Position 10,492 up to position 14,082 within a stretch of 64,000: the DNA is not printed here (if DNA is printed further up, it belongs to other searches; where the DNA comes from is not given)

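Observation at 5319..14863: Divergent chaperone-usher-like surface-fibre operon: chaperone, giant usher and seven orphan secreted subunits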

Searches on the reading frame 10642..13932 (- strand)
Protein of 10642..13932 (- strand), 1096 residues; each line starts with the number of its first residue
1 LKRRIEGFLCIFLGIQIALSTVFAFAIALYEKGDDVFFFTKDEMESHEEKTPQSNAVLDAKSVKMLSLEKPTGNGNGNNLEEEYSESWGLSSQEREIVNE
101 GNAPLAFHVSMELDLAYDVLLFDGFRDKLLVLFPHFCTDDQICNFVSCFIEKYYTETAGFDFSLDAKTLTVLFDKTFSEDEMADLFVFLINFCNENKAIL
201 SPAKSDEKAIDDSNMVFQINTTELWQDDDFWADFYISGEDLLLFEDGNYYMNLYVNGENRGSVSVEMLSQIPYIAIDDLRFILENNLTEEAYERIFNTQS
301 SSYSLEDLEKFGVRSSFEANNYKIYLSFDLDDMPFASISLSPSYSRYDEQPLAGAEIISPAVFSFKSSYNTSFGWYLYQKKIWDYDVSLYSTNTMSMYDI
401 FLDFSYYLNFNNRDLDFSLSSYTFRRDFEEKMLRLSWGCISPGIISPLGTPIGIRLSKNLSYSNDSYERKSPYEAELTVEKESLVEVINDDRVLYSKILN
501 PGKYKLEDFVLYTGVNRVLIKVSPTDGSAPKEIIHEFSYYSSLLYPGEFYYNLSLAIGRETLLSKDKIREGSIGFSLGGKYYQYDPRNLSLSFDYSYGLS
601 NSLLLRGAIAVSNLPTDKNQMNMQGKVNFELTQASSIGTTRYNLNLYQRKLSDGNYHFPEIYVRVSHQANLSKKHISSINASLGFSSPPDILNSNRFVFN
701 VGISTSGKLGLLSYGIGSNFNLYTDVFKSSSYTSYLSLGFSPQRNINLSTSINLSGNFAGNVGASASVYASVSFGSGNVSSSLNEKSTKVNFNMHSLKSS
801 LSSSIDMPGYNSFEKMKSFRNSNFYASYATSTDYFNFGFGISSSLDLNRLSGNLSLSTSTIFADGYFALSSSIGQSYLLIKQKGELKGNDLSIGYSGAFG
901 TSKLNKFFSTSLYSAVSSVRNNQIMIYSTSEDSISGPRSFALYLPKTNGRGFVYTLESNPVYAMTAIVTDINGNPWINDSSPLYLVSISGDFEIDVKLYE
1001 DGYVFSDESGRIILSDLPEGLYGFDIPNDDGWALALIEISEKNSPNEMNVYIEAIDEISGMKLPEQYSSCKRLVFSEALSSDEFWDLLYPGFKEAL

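Call 3: search_protein_families(library=pfam, proteins=[window:10642-13932:-], max_evalue=1)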
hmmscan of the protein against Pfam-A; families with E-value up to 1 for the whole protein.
window:10642-13932:- (1096 aa): 1 family
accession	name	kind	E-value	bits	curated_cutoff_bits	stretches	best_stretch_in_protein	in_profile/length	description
PF16967.11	TcfC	-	0.04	13.9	29.4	0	478-526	8-56/68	E-set like domain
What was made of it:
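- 12325..12507 (-): Plug domain, residues 476-536, inserted between barrel strands 6 and 7. Weak sub-threshold TcfC E-set hit at 478-526 (13.9 bits, cut-off 29.4; call 3).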

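Call 4: search_protein_families(library=ncbifam, proteins=[window:10642-13932:-], max_evalue=1)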
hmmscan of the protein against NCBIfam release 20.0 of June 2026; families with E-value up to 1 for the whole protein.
window:10642-13932:- (1096 aa): 0 families

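Call 6: search_solved_structures(query=window:10642-13932:-, max_evalue=10, show_alignments=2)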
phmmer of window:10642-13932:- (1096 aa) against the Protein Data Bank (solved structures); distinct sequences matched with E-value up to 10: 1.
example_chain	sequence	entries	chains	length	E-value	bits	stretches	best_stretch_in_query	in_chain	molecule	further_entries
9i5v_b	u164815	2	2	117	1.9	9.8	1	81-170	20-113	Small ribosomal subunit protein bS6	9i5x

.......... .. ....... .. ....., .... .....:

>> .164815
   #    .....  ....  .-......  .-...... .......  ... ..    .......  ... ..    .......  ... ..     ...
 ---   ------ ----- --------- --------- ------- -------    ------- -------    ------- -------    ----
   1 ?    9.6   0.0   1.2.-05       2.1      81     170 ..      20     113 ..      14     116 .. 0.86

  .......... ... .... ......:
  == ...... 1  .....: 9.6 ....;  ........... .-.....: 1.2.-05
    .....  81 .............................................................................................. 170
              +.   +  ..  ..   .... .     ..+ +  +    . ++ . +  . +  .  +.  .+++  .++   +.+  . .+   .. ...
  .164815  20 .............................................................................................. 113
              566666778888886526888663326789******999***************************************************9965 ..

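Call 7: find_homologous_proteins(query=window:10642-13932:-)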
Query window:10642-13932:- (1096 aa): 11 proteins with E <= 0.001 among 8000 candidates.
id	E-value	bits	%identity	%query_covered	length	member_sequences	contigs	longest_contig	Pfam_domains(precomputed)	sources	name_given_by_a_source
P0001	0.0e+0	2428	100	100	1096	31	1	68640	-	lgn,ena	-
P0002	0.0e+0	1154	54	91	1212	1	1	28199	-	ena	-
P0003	5.1e-239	815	42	91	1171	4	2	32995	-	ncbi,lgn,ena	-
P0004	1.1e-157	545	37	79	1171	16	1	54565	-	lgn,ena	-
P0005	1.5e-132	462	33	82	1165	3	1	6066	-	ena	-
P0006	2.8e-112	395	32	79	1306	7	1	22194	-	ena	-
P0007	9.2e-110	387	31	82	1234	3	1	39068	-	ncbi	-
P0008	6.1e-109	384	31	79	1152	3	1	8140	-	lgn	-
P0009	5.4e-104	368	31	84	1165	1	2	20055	-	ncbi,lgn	-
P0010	3.1e-103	365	31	81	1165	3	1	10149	-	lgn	-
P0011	1.3e-38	151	35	27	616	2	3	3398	-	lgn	-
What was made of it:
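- On Chaperone-usher pathway (general): No hit even at E up to 1 (call 3), and none precomputed for homologues (call 7).
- Checked: usher 10642-13932 (1096 aa, identical to P0001, call 7)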

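Call 11: find_related_loci(query=A1, collection=genome_contigs, flank=10000)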
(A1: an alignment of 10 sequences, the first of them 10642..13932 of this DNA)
Query A1 (1096 aa) in genome_contigs; peptide patterns used: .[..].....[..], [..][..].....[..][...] (x = any residue, [..] = any of these).
74 stretches matched a pattern; 22 encode a relative of the query (tblastn E <= 1e-3); 22 distinct loci.
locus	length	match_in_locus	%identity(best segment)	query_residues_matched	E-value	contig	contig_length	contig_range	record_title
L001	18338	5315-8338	42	96-1096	0e+0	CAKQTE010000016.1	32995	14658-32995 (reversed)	MAG: uncultured Spirochaetales bacterium isolate REFINED_METABAT215_TOP10_CONTIGS_1500_ASSEMBLY_K127_MEGAHIT__Hadza_MoBi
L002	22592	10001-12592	37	226-1096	9e-159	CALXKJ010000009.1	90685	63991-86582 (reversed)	MAG: uncultured Spirochaetaceae bacterium isolate BRZ_RS__bin36 genome assembly, contig: BRZ_RS__NODE_237_length_90685_c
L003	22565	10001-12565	35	229-1090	2e-150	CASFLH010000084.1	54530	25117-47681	uncultured Spirochaetales bacterium isolate SI.A31.metabat-bins.11 genome assembly, contig: SI.A31.metabat-bins.11.fa_k1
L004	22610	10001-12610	36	226-1096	9e-148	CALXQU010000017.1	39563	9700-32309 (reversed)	MAG: uncultured Spirochaetaceae bacterium isolate BRZ_M__bin145 genome assembly, contig: BRZ_M__NODE_2160_length_39563_c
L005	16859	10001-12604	36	226-1096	5e-152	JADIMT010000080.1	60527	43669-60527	MAG: Candidatus Ornithospirochaeta stercoripullorum isolate 7293 E1M07__C272774_L60527_SRR9113726, whole genome shotgun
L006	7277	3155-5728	36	227-1090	1e-132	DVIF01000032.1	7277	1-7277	MAG TPA_asm: Candidatus Ornithospirochaeta stercorigallinarum isolate ChiHecec3B27-9561 ChiHecec3B27__C148099_L7277_SRR6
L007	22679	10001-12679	34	193-1090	2e-131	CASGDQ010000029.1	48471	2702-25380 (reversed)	uncultured Spirochaetales bacterium isolate SI.O1.metabat-bins.44 genome assembly, contig: SI.O1.metabat-bins.44.fa_k141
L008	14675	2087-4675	33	222-1089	6e-131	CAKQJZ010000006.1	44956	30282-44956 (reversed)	MAG: uncultured Spirochaetales bacterium isolate REFINED_METABAT215_TOP10_CONTIGS_1500_ASSEMBLY_K77_MERGED__Hadza_MoBio_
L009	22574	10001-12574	34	227-1089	3e-129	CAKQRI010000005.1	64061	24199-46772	MAG: uncultured Spirochaetales bacterium isolate REFINED_METABAT215_TOP10_CONTIGS_1500_ASSEMBLY_K77_MERGED__Hadza_MoBio_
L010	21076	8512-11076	32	227-1090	3e-118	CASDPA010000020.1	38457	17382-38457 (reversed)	uncultured Spirochaetales bacterium isolate B1_L1_359359_idba_bin.19 genome assembly, contig: B1_L1_359359_idba_bin.19.f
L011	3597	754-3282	32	226-1089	4e-111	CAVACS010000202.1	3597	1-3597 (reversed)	Anaerovoracaceae bacterium isolate G02607-L1_cleanbin_000027 genome assembly, contig: Spades_G02607-L1_contig_6847, whol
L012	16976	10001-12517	32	229-1089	5e-108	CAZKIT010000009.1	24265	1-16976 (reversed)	MAG TPA_asm: uncultured Spirochaetaceae bacterium isolate binchicken_co323_183 genome assembly, contig: NODE_1856_length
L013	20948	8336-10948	31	194-1089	1e-107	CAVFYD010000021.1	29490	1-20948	Sphaerochaetaceae bacterium isolate H07626-L1_cleanbin_000026 genome assembly, contig: Spades_H07626-L1_contig_748, whol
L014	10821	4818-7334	32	229-1089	1e-104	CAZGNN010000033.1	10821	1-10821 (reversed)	MAG TPA_asm: uncultured Spirochaetaceae bacterium isolate binchicken_co354_79 genome assembly, contig: NODE_7158_length_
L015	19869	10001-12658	35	202-1096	9e-156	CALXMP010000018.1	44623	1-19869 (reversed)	MAG: uncultured Spirochaetaceae bacterium isolate BRZ_AG__bin81 genome assembly, contig: BRZ_AG__NODE_1443_length_44623_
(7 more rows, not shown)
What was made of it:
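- On Chaperone-usher pathway (general): All carriers are metagenome-assembled genomes (call 11).
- Tried and rejected: The hits labelled Lachnospiraceae, Clostridium and Anaerovoracaceae (call 11) are short contigs in MAG bins.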

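Call 30: predict_structure(alignment_id=A1)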
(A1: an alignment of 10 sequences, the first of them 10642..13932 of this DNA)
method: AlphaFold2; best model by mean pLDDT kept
length: 1096 residues; sequences in the alignment: 10
mean_pLDDT: 67.5   pTM: 0.49
mean pLDDT of the five models: 67.5, 64.9, 60.7, 53.1, 51.1
residues with pLDDT >= 90: 46; 70-90: 592; 50-70: 235; < 50: 223
segments of 3 or more residues with pLDDT < 50: 1-117, 204-244, 344-350, 442-450, 461-474, 510-516, 537-542, 896-900, 931-936, 1092-1096
pLDDT, mean of each block of 10 residues (from residue 1): 36 43 37 26 25 24 23 26 23 21 25 45 61 75 78 63 60 62 75 74 38 26 28 29 50 67 70 80 72 76 83 77 75 65 46 67 90 82 80 85 85 71 80 77 45 75 38 57 67 60 56 51 70 57 63 79 74 67 78 84 83 78 85 74 84 66 82 69 82 74 80 83 82 85 72 84 82 79 84 83 85 63 86 88 76 91 87 84 74 57 74 75 72 53 72 77 84 75 85 82 79 82 84 86 79 71 83 86 71 39
secondary structure, 60 per line:
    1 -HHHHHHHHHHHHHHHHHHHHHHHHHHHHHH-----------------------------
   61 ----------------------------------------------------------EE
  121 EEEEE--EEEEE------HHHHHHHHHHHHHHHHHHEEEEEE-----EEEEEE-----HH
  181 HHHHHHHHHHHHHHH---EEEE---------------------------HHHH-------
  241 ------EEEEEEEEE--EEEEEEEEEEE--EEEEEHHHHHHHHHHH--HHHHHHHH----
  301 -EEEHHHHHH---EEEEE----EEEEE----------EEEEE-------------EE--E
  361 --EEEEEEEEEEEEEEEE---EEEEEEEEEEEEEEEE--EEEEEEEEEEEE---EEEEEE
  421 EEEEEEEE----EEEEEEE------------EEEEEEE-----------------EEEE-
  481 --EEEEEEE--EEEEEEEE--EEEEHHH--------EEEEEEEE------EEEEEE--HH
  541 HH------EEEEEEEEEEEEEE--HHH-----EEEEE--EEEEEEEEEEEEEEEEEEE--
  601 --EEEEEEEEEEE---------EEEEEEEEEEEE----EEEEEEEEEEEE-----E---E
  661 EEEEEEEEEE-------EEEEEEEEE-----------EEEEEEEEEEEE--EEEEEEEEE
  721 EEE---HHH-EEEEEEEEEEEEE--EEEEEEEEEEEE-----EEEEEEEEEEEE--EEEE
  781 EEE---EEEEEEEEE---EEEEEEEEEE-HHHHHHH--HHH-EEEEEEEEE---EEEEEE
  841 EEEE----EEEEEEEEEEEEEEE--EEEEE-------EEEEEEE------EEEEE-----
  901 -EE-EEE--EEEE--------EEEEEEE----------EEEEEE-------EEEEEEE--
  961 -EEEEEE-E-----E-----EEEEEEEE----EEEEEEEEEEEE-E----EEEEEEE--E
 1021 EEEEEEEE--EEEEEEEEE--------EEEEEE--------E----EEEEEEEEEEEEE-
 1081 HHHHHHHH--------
elements in order (helices of 4 or more, strands of 3 or more residues): H2-31 E119-125 E128-132 H139-156 E157-162 E168-173 H179-195 E199-202 H230-233 E247-255 E258-268 E271-275 H276-286 H289-296 E302-304 H305-310 E314-318 E323-327 E338-342 E363-378 E382-397 E400-411 E415-428 E433-439 E452-458 E476-479 E483-489 E492-499 E502-505 E517-524 E531-536 H539-542 E549-562 E573-577 E580-598 E603-613 E623-634 E639-650 E660-670 E678-686 E698-709 E712-723 E731-743 E746-757 E763-774 E777-783 E787-795 E799-808 H810-816 E823-831 E835-844 E849-863 E866-870 E878-884 E891-895 E905-907 E910-913 E922-928 E939-944 E952-958 E962-967 E981-988 E993-1004 E1011-1017 E1020-1028 E1031-1039 E1048-1053 E1067-1079 H1081-1088
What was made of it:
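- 10642..13932 (-): Outer-membrane usher, 1096 aa (TTG start). AF2 model (call 30).
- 11323..12846 (-): Usher beta-barrel, residues 363-870: six strands, then the plug, then about 18-20 more strand elements. DSSP elements of the model (call 30).
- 12325..12507 (-): Model topology (call 30).
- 10669..11301 (-): Usher C-terminal beta-sandwich domains, residues 878-1088. Model elements (call 30).
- On Chaperone-usher pathway (general): AF2 model topology (call 30).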

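Call 31: search_protein_representatives(alignment_id=A1)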
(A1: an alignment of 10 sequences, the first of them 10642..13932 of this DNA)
Query: 10 sequences, 1180 profile positions. Proteins with E-value up to 0.001 (for the whole library): 632; up to 1e-10: 214; up to 1e-30: 112. The best 150 are listed.
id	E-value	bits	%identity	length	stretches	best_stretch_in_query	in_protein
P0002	0.0e+00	1539.1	-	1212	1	4-1180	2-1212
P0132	0.0e+00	1231.9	-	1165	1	2-1180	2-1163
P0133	0.0e+00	1179.7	-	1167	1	1-1176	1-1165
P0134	0.0e+00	1087.7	-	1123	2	226-1176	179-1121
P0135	0.0e+00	1079.4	-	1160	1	311-1176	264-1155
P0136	0.0e+00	1077.7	-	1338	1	96-1177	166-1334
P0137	0.0e+00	1073.4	-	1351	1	85-1180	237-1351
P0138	0.0e+00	1073.3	-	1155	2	292-1179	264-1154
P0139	0.0e+00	1072.9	-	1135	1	163-1176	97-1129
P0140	0.0e+00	1052.7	-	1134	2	179-1180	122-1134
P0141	0.0e+00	1052.7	-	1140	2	299-1177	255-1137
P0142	0.0e+00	1040.9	-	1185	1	58-1176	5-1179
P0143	0.0e+00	1037.5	-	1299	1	62-1180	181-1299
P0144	0.0e+00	1031.0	-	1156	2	236-1176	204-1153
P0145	0.0e+00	1030.8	-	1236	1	3-1180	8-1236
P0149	1.7e-294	996.6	-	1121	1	247-1178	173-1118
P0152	1.5e-290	983.5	-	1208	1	214-1176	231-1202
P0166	3.2e-239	813.6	-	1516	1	307-1176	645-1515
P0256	1.5e-23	99.2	-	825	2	328-645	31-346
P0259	7.5e-22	93.6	-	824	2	774-1127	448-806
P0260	9.5e-22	93.3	-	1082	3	339-620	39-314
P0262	3.4e-21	91.4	-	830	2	343-644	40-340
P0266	1.2e-18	83.0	-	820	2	339-614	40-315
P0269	2.7e-18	81.8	-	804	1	352-701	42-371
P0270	2.7e-18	81.8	-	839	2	344-650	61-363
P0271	3.9e-18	81.3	-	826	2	345-637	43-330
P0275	3.6e-17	78.1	-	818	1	347-1120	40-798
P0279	1.5e-16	76.1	-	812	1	344-671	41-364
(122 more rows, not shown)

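Call 32: search_protein_families(library=pfam, proteins=[P0256, P0259, P0262, P0266, P0269, P0270, P0271, P0275, P0279, P0260], max_evalue=0.01)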
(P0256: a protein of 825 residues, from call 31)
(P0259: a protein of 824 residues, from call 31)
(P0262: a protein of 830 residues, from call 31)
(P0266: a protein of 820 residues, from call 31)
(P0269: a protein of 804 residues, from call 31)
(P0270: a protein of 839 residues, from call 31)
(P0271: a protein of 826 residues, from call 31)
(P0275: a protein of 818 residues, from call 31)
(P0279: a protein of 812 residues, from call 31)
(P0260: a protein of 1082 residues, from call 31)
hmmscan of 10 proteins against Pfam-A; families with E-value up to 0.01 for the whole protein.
P0256 (825 aa): 1 family
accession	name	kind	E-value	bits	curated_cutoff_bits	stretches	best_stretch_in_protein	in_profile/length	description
PF00577.26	Usher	-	3.2e-09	36.6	27.1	1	185-715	3-538/549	Outer membrane usher protein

P0259 (824 aa): 2 families
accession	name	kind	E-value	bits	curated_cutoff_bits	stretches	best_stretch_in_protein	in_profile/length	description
PF00577.26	Usher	-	1.4e-09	37.8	27.1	1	278-717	96-539/549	Outer membrane usher protein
PF17531.7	O_Spanin_T7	-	0.0046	17.3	25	1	4-33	7-36/59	Spanin, outer lipoprotein subunit T7-like virus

P0262 (830 aa): 0 families

P0266 (820 aa): 1 family
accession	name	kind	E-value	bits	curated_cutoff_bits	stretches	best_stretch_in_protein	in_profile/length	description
PF00577.26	Usher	-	6.1e-10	39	27.1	1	420-722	246-545/549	Outer membrane usher protein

P0269 (804 aa): 4 families
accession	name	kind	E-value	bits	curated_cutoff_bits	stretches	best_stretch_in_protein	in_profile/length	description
PF00577.26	Usher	-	9.6e-21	74.7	27.1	1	168-706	4-541/549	Outer membrane usher protein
PF13620.12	CarboxypepD_reg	-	0.00014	22.6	32.3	1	735-785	13-63/82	Carboxypeptidase regulatory-like domain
PF16967.11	TcfC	-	0.00029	20.8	29.4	0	256-305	7-56/68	E-set like domain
PF17210.9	SdrD_B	-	0.0011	19.6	29.7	0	754-786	42-74/112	SdrD B-like domain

P0270 (839 aa): 1 family
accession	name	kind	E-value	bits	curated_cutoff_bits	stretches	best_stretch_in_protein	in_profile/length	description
PF00577.26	Usher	-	2.5e-32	112.9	27.1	1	197-732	3-539/549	Outer membrane usher protein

P0271 (826 aa): 0 families

P0275 (818 aa): 3 families
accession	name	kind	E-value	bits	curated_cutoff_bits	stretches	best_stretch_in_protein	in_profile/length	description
PF00577.26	Usher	-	9.9e-13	48.2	27.1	1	175-659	2-483/549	Outer membrane usher protein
PF13620.12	CarboxypepD_reg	-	4.6e-06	27.3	32.3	1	742-798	6-62/82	Carboxypeptidase regulatory-like domain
PF19413.5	YaiO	-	0.0015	19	23.9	1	473-558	85-170/173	YaiO membrane beta barrel domain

P0279 (812 aa): 1 family
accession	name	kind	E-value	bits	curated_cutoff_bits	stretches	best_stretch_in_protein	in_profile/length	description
PF00577.26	Usher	-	0.00014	21.3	27.1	1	210-348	37-174/549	Outer membrane usher protein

P0260 (1082 aa): 7 families
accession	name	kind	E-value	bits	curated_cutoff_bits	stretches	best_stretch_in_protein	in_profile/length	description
PF13620.12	CarboxypepD_reg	-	5.4e-16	59.1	32.3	3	885-918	23-56/82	Carboxypeptidase regulatory-like domain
PF13715.12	CarbopepD_reg_2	-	2.3e-11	44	32.2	0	894-920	28-54/88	CarboxypepD_reg-like domain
PF14686.12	fn3_3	-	2.2e-10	40.6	24.4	0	1030-1056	31-57/75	Polysaccharide lyase family 4, domain II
PF17802.7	SpaA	-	5.3e-09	36.6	23.1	0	744-788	25-68/91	Prealbumin-like fold domain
PF17210.9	SdrD_B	-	9.1e-06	26.3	29.7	0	890-919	38-67/112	SdrD B-like domain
PF09430.16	EMC7_beta-sandw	-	0.00012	22.7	26.6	0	753-789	21-59/122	ER membrane protein complex subunit 7, beta-sandwich domain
PF11008.14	DUF2846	-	0.0036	17.8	34.3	0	750-779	28-57/92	Protein of unknown function (DUF2846)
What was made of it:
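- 10642..13932 (-): The family profile hits PF00577-positive ushers of about 820 aa at E 1e-23 to 1e-17 (calls 31, 32).
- The family profile reaches PF00577 ushers (calls 31, 32).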
